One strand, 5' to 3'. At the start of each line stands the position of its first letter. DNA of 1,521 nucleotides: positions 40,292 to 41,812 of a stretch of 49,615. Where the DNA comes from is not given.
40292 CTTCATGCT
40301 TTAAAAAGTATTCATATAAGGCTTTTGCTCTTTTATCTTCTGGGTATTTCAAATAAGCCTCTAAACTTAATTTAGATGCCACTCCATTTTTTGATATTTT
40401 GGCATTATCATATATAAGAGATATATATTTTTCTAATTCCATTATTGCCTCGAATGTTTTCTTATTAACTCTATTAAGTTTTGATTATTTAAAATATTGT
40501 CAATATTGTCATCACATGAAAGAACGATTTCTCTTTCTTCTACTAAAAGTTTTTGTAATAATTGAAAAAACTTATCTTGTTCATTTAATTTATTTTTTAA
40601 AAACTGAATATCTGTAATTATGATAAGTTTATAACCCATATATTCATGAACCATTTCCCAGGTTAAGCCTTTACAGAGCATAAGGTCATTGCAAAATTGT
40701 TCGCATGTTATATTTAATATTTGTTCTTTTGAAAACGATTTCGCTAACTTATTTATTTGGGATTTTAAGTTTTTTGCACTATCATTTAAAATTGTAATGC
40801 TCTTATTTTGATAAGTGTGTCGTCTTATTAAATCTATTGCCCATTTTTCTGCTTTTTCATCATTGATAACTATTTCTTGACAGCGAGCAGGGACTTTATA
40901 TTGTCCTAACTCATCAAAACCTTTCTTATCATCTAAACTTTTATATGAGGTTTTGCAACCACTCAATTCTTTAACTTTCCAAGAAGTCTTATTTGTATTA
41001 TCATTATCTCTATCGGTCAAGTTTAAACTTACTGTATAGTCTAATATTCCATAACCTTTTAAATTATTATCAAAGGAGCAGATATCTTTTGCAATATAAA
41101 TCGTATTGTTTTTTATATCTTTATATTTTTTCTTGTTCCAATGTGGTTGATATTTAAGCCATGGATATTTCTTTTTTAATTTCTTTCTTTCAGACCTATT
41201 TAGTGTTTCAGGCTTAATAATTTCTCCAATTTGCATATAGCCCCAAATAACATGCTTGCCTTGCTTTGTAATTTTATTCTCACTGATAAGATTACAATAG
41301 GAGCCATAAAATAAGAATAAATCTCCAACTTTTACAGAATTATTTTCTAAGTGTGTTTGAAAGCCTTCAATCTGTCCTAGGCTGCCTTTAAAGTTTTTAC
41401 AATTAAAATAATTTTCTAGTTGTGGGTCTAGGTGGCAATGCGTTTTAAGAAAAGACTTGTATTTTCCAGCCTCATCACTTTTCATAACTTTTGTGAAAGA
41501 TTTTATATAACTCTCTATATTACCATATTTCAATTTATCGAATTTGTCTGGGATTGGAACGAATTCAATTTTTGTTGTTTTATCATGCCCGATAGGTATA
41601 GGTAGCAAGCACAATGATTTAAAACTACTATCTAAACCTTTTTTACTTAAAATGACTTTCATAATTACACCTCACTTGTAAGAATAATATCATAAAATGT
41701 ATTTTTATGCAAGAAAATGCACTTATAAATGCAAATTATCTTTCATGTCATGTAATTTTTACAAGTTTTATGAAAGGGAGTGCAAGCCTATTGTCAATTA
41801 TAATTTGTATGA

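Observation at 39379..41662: Uncharacterised three-gene cargo operon on the island: Nmad3-like/DnaA-like fusion + membrane-anchored protein + degenerate DEDD exonuclease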

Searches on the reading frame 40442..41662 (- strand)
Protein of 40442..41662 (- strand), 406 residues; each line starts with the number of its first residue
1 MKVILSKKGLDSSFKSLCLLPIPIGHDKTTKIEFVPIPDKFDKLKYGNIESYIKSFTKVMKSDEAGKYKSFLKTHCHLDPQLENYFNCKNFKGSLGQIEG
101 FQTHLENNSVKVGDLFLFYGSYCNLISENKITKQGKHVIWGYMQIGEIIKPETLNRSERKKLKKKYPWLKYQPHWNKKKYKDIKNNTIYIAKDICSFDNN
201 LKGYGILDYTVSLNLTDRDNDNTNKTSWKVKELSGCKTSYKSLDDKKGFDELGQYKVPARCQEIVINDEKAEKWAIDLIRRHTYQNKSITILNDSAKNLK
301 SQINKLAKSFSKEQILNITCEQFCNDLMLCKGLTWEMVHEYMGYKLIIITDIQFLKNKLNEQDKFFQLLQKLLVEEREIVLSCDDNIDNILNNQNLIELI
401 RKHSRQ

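Call 3: search_protein_families(library=pfam, proteins=[window:40442-41662:-], max_evalue=0.1)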
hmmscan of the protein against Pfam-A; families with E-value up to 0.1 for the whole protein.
window:40442-41662:- (406 aa): 2 families
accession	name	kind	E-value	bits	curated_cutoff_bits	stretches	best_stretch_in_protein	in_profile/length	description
PF18754.6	Nmad3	-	1.4e-35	123.6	27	1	2-246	1-223/247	Nucleotide modification associated domain 3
PF00308.24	Bac_DnaA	-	1.5e-09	38.7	23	1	299-390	51-144/162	Bacterial DnaA ATPAse domain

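Call 4: search_protein_families(library=padloc, proteins=[window:40442-41662:-], max_evalue=0.1)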
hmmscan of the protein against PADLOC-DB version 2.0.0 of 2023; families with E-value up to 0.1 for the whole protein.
window:40442-41662:- (406 aa): 1 family
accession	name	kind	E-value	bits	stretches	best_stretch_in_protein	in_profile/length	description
PDLC01366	Cas5a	-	0.032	12.2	1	158-243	56-141/178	CAS-I-A; effector_G5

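Call 5: search_protein_families(library=phrogs, proteins=[window:40442-41662:-], max_evalue=0.1)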
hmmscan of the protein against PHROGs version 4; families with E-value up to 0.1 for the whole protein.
window:40442-41662:- (406 aa): 1 family
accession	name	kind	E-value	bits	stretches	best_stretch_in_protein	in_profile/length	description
phrog_17310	-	unknown function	0.001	20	1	101-134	8-41/72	-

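Call 10: find_homologous_proteins(query=window:40442-41662:-)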
Query window:40442-41662:- (406 aa): 435 proteins with E <= 0.001 among 5009 candidates; the best 120 are listed.
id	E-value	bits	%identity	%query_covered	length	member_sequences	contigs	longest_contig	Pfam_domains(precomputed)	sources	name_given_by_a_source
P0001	1.1e-270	915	99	100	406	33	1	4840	PF00308.25,PF18754.7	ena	-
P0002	6.7e-229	778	84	100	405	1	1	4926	PF00308.25,PF18754.7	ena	-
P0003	3.1e-157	542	65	100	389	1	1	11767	PF18754.7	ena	-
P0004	7.6e-119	416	67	70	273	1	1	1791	PF18754.7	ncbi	-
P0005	6.5e-81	291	92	38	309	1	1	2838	PF00308.25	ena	-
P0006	1.6e-68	250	48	70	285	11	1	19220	PF18754.7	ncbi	-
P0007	4.5e-66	242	46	70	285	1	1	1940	PF18754.7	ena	-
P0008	2.8e-64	236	45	70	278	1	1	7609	PF18754.7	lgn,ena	-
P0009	3.1e-64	236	44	70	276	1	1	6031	PF18754.7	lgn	-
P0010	2.2e-63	233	44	70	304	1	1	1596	PF18754.7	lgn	-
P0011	1.8e-62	230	45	69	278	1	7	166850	PF18754.7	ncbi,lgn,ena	-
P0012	3.1e-62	229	46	70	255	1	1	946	PF18754.7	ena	-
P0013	3.6e-62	229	45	70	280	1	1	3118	PF18754.7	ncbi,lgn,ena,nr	ncbi:MAG: hypothetical protein K2K60_06745 [Clostridia bacterium]|nr:hypothetical protein [Clostridi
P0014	6.3e-62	228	44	69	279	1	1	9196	PF18754.7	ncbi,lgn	-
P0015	7.2e-62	228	38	94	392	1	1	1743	PF00308.25,PF18754.7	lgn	-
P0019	1.8e-60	223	44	70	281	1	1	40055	PF18754.7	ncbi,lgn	-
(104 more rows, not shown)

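Call 14: find_encoding_contigs(protein=P0003, flank=8000, max_places=4)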
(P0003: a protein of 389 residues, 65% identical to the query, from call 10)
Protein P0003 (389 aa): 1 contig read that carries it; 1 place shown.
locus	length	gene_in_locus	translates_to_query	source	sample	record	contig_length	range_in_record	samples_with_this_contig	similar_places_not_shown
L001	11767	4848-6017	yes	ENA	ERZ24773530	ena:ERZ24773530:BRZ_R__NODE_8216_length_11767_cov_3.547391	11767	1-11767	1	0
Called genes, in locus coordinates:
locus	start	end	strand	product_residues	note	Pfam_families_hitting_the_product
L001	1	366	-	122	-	?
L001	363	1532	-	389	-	PF00271:Helicase_C, PF22590:Cas3-like_C_2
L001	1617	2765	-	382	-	PF00270:DEAD, PF04851:ResIII (weak)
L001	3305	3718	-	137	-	PF00380:Ribosomal_S9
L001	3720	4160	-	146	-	PF00572:Ribosomal_L13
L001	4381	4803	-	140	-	PF01381:HTH_3 (weak)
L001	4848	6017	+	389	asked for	PF18754:Nmad3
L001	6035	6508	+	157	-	PF00929:RNase_T, PF13482:RNase_H_2 (faint)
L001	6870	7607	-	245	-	PF01416:PseudoU_synth_1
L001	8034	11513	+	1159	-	PF01855:POR_N, PF17147:PFOR_II, PF01558:POR, PF10371:EKR, PF12838:Fer4_7, PF13183:Fer4_8, PF13484:Fer4_16, PF02775:TPP_enzyme_C, +5 more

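Call 20: find_related_loci(query=A1, collection=genome_contigs, flank=8000)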
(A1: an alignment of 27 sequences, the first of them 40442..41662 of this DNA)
Query A1 (406 aa) in genome_contigs; peptide patterns used: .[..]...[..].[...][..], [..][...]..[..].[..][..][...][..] (x = any residue, [..] = any of these).
600 stretches matched a pattern (row limit reached: there are more); 526 encode a relative of the query (tblastn E <= 1e-3); the best 80 are kept; 80 distinct loci.
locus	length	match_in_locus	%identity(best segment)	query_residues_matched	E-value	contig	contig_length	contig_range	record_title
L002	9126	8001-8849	48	1-283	1e-72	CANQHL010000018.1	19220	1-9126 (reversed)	MAG: uncultured Clostridia bacterium isolate Lapin-030__bin48 genome assembly, contig: Lapin-030__NODE_3971_length_19220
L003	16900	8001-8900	39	1-283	8e-56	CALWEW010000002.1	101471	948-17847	MAG: uncultured Clostridia bacterium isolate BRZ_DV__bin98 genome assembly, contig: BRZ_DV__NODE_266_length_101471_cov_5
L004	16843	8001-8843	39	1-282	2e-54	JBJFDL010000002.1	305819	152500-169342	MAG: Christensenellales bacterium isolate PUUB39_bin.048 NODE_1_length_305819_cov_32.924363, whole genome shotgun sequen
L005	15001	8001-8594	50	74-283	5e-54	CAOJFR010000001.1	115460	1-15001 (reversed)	MAG TPA_asm: uncultured Clostridia bacterium isolate SRR15604520_bin.43_metawrap_v1.3_MAG genome assembly, contig: NODE.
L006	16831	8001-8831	36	1-283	4e-38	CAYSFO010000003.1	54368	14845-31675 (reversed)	MAG TPA_asm: uncultured Muribaculaceae bacterium isolate SRP199465_co1_282 genome assembly, contig: NODE_1167_length_543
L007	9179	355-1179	36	1-283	2e-36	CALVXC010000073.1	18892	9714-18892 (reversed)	MAG: uncultured Bacilli bacterium isolate BRZ_GA__bin52 genome assembly, contig: BRZ_GA__NODE_4247_length_18892_cov_8.07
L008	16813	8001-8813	35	1-279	1e-34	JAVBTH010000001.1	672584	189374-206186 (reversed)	MAG: Bacilli bacterium isolate EPI_MAG_00245 c_000006375113, whole genome shotgun sequence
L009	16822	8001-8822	33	1-283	4e-34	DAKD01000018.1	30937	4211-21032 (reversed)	MAG TPA_asm: Methanomassiliicoccales archaeon UBA280 UBA280_contig_33221, whole genome shotgun sequence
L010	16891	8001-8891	34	1-303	3e-34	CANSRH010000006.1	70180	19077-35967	MAG TPA_asm: uncultured Tenericutes bacterium isolate SRR15510228_bin.30_metawrap_v1.3_MAG genome assembly, contig: NODE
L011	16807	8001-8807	34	1-275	5e-34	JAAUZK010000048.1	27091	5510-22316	MAG: Lachnospiraceae bacterium isolate Mgla_MAG_20-bin_8 c_000000096835, whole genome shotgun sequence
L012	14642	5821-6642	34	1-280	2e-33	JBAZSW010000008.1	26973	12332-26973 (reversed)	MAG: Parcubacteria group bacterium isolate SO_2017_GW1_184 NODE_7400_length_26973_cov_6.388214_OW334_2017, whole genome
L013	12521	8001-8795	33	1-280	3e-33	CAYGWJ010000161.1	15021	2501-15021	MAG TPA_asm: uncultured Anaerolineae bacterium isolate ERP119294_co2_411 genome assembly, contig: k141_3166001, whole ge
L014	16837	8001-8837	33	1-281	2e-33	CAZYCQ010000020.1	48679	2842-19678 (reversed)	MAG TPA_asm: uncultured archaeon isolate SRP162660_co1_241 genome assembly, contig: NODE_122_length_48679_cov_7.630429,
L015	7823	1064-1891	32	1-279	8e-33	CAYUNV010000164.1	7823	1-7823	MAG TPA_asm: uncultured Negativicutes bacterium isolate binchicken_co104_52 genome assembly, contig: NODE_7469_length_78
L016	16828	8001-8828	31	1-283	2e-32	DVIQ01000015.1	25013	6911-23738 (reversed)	MAG TPA_asm: Candidatus Limivivens intestinipullorum isolate CHK190-19873 CHK190__C25422_L25013_ERR3414585, whole genome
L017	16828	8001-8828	33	1-281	6e-32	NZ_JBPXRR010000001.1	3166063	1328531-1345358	Pseudalkalibacillus sp. Hm43 Hm43_ctg01, whole genome shotgun sequence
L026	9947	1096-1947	30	1-282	1e-29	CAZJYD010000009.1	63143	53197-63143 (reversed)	MAG TPA_asm: uncultured Bacteroidales bacterium isolate SRP141376_co1_300 genome assembly, contig: NODE_1206_length_6314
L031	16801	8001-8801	33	1-282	4e-29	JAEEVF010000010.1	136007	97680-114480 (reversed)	MAG: Acetatifactor sp. isolate Tb.RUG.447 NODE_175_length_136007_cov_6.916551, whole genome shotgun sequence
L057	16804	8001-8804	32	2-284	2e-25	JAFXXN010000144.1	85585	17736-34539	MAG: Lachnospiraceae bacterium isolate RGIG6836 Sheep_Rumen-4__c1109193, whole genome shotgun sequence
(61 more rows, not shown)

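Call 25: search_protein_families(library=pfam, proteins=[L026:485-1099:+, L008:11181-12929:+, L016:4329-5309:+, L002:5594-6457:+, L017:3225-4424:+, L017:9417-10391:+, L017:8818-9342:-, L057:1622-2341:+, L031:9772-10476:+], max_evalue=0.001)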
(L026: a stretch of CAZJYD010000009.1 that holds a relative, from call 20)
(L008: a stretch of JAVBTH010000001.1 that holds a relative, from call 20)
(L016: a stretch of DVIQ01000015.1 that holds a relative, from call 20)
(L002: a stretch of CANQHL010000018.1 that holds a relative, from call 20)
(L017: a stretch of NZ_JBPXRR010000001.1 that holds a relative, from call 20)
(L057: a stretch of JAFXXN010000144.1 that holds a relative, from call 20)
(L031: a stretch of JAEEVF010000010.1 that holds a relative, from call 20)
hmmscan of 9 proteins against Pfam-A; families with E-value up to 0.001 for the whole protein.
L026:485-1099:+ (204 aa): 1 family
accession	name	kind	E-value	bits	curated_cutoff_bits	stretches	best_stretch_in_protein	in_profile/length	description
PF18753.6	Nmad2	-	2e-60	204.2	26.1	1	5-195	3-198/200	Nucleotide modification associated domain 2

L008:11181-12929:+ (582 aa): 1 family
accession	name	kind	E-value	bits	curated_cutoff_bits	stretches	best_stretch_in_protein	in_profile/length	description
PF02384.22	N6_Mtase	-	1e-22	81.3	20.4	1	256-385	13-138/311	N-6 DNA Methylase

L016:4329-5309:+ (326 aa): 2 families
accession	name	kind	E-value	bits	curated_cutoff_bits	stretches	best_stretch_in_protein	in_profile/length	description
PF00005.33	ABC_tran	-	2.4e-26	93.4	25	1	39-182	2-136/137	ABC transporter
PF13304.12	AAA_21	-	6.1e-13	49.9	27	1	138-213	221-298/304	AAA domain, putative AbiEii toxin, Type IV TA system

L002:5594-6457:+ (287 aa): 1 family
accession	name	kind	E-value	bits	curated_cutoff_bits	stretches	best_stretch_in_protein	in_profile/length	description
PF23343.2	REP_ORF2-G2P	-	9.6e-12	45.5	27.8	1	89-182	3-90/99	Replication-associated protein ORF2/G2P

L017:3225-4424:+ (399 aa): 4 families
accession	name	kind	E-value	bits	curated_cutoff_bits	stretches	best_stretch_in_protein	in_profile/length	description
PF02770.24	Acyl-CoA_dh_M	-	4e-19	69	33.3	1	136-228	3-97/97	Acyl-CoA dehydrogenase, middle domain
PF00441.29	Acyl-CoA_dh_1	-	4.8e-18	66.2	22.4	1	257-373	20-130/150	Acyl-CoA dehydrogenase, C-terminal domain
PF08028.16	Acyl-CoA_dh_2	-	8.4e-17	62.1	22.7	1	256-374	4-126/134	Acyl-CoA dehydrogenase, C-terminal domain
PF02771.21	Acyl-CoA_dh_N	-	2.4e-11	44.4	22.9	1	22-107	5-91/113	Acyl-CoA dehydrogenase, N-terminal domain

L017:9417-10391:+ (324 aa): 2 families
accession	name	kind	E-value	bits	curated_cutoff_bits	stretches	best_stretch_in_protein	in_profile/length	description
PF00903.31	Glyoxalase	-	5.2e-18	66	20.6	2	161-280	2-121/121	Glyoxalase/Bleomycin resistance protein/Dioxygenase superfamily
PF13669.12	Glyoxalase_4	-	1.9e-06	28.6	27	1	167-238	6-78/109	Glyoxalase/Bleomycin resistance protein/Dioxygenase superfamily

L017:8818-9342:- (174 aa): 1 family
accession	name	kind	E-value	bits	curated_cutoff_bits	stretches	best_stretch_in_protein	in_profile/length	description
PF02566.24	OsmC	-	5.6e-17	62.4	27.5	1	66-168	1-100/100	OsmC-like protein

L057:1622-2341:+ (239 aa): 3 families
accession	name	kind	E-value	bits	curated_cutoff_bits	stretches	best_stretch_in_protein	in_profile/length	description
PF00929.31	RNase_T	-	4.7e-37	128.5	24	1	23-179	1-164/164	Exonuclease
PF01396.24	Zn_ribbon_Top1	-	9.4e-15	54.6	32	1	197-233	2-38/39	Topoisomerase DNA binding C4 zinc finger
PF03104.25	DNA_pol_B_exo1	-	0.00012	22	23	1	25-118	69-177/242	DNA polymerase family B, exonuclease domain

L031:9772-10476:+ (234 aa): 4 families
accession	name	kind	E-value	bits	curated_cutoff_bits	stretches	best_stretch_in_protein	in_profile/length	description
PF00929.31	RNase_T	-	2.7e-33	116.3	24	1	18-174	1-164/164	Exonuclease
PF01396.24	Zn_ribbon_Top1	-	4e-15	55.7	32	1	191-229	1-39/39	Topoisomerase DNA binding C4 zinc finger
PF13482.12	RNase_H_2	-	3.1e-05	24.4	22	1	19-155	2-115/165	RNase_H superfamily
PF03104.25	DNA_pol_B_exo1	-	0.00045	20.1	23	0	19-118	66-182/242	DNA polymerase family B, exonuclease domain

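Call 26: find_encoding_contigs(protein=P0002, flank=8000, max_places=4)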
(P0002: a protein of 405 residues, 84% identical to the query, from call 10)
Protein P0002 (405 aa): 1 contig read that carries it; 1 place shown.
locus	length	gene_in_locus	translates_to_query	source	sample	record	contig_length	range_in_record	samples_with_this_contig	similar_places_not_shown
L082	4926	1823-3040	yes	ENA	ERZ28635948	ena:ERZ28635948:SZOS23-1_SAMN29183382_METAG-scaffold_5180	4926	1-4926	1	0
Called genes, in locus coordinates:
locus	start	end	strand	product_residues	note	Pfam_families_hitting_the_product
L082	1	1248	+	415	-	?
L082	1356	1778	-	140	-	PF01381:HTH_3 (weak)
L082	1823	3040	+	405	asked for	PF18754:Nmad3, PF00308:Bac_DnaA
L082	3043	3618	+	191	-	-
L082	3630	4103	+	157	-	PF00929:RNase_T, PF13482:RNase_H_2 (weak)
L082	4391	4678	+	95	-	PF12728:HTH_17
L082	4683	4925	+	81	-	?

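Call 28: find_encoding_contigs(protein=P0001, flank=8000, max_places=6)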
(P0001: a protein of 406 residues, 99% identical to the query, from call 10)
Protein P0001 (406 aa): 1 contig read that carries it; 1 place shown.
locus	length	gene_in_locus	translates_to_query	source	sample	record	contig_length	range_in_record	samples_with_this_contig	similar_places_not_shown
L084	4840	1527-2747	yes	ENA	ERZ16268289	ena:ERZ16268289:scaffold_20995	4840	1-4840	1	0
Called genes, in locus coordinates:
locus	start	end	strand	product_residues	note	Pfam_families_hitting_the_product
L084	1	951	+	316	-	?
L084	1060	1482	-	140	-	PF01381:HTH_3 (weak)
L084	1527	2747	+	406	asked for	PF18754:Nmad3, PF00308:Bac_DnaA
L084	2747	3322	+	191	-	-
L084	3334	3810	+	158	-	PF00929:RNase_T, PF13482:RNase_H_2 (weak)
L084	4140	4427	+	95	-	PF12728:HTH_17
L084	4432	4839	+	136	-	?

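Call 29: find_encoding_contigs(protein=P0006, flank=7000, max_places=3)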
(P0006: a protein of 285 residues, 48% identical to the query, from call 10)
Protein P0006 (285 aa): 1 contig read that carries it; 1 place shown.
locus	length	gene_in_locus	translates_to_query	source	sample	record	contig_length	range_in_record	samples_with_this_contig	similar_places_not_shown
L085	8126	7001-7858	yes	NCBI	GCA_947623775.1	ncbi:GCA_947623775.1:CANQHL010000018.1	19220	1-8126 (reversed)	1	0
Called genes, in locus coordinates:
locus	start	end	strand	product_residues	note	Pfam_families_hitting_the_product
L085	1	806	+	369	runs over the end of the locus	PF13421:Band_7_1, PF01145:Band_7, PF13240:Zn_Ribbon_1 (weak), PF13248:Zn_ribbon_3 (weak), PF12773:DZR, PF13240:Zn_Ribbon_1, PF13248:Zn_ribbon_3 (weak), PF13240:Zn_Ribbon_1 (weak), +4 more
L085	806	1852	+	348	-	-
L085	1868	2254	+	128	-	PF13248:Zn_ribbon_3 (weak), PF13240:Zn_Ribbon_1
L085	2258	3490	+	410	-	PF13207:AAA_17 (faint), PF13238:AAA_18 (weak), PF13671:AAA_33, PF01725:Ham1p_like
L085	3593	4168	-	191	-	PF00293:NUDIX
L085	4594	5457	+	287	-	PF23343:REP_ORF2-G2P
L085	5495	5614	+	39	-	-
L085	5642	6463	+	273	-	-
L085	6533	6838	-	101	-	PF01381:HTH_3 (weak)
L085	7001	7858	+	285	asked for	PF18754:Nmad3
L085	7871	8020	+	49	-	-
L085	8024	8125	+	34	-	?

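Call 30: find_encoding_contigs(protein=P0011, flank=7000, max_places=3)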
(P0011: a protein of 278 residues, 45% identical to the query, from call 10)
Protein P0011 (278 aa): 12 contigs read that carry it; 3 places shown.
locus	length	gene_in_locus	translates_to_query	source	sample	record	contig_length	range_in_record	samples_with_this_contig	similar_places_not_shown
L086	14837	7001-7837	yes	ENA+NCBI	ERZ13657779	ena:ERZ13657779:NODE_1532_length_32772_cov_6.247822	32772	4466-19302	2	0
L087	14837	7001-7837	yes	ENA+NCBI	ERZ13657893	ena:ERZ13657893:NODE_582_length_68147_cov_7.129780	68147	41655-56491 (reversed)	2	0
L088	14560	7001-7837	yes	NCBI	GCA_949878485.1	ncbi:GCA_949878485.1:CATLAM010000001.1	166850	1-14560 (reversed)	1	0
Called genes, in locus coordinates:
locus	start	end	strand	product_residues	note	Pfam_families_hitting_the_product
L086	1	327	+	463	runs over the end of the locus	PF13102:Phage_int_SAM_5 (faint), PF14659:Phage_int_SAM_3, PF00589:Phage_integrase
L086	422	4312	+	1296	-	-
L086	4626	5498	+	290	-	PF23343:REP_ORF2-G2P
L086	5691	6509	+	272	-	-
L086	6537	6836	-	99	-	PF01381:HTH_3 (weak)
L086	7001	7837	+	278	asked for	PF18754:Nmad3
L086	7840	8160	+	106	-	-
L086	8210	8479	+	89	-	-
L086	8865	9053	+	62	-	-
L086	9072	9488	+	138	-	-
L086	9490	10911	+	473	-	PF13102:Phage_int_SAM_5 (faint), PF14659:Phage_int_SAM_3 (weak), PF00589:Phage_integrase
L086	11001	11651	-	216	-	PF18734:HEPN_AbiU2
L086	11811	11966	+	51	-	-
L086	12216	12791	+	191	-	-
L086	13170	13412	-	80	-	PF13443:HTH_26, PF01381:HTH_3 (weak)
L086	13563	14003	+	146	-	-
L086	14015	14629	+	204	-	PF27000:PH_gly_zipper (weak)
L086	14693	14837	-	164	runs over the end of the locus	-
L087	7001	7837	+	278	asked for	PF18754:Nmad3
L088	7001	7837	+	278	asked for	PF18754:Nmad3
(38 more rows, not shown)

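Call 31: find_encoding_contigs(protein=P0019, flank=7000, max_places=3)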
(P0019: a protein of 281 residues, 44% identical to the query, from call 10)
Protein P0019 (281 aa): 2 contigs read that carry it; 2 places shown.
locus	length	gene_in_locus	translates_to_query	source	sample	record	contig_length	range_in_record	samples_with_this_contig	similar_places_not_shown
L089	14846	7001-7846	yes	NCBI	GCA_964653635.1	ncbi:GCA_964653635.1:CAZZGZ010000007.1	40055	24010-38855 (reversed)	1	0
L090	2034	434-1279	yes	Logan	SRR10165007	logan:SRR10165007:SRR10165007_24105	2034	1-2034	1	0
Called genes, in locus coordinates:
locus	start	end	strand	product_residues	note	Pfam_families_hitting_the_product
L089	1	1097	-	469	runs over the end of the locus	PF00589:Phage_integrase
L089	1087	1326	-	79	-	-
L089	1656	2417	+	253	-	-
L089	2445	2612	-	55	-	-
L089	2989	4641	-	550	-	-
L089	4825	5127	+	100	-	PF01381:HTH_3 (weak)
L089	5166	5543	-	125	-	-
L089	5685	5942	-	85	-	-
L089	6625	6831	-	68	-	-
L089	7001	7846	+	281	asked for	PF18754:Nmad3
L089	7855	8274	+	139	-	-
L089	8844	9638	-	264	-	PF27257:HI_0787_N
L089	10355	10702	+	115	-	-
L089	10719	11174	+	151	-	-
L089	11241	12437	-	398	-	-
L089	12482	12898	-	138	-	-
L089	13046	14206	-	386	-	PF14659:Phage_int_SAM_3, PF00589:Phage_integrase, PF22823:MrpR_C_cat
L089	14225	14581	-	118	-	PF01381:HTH_3, PF12844:HTH_19, PF13443:HTH_26 (weak)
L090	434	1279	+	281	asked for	PF18754:Nmad3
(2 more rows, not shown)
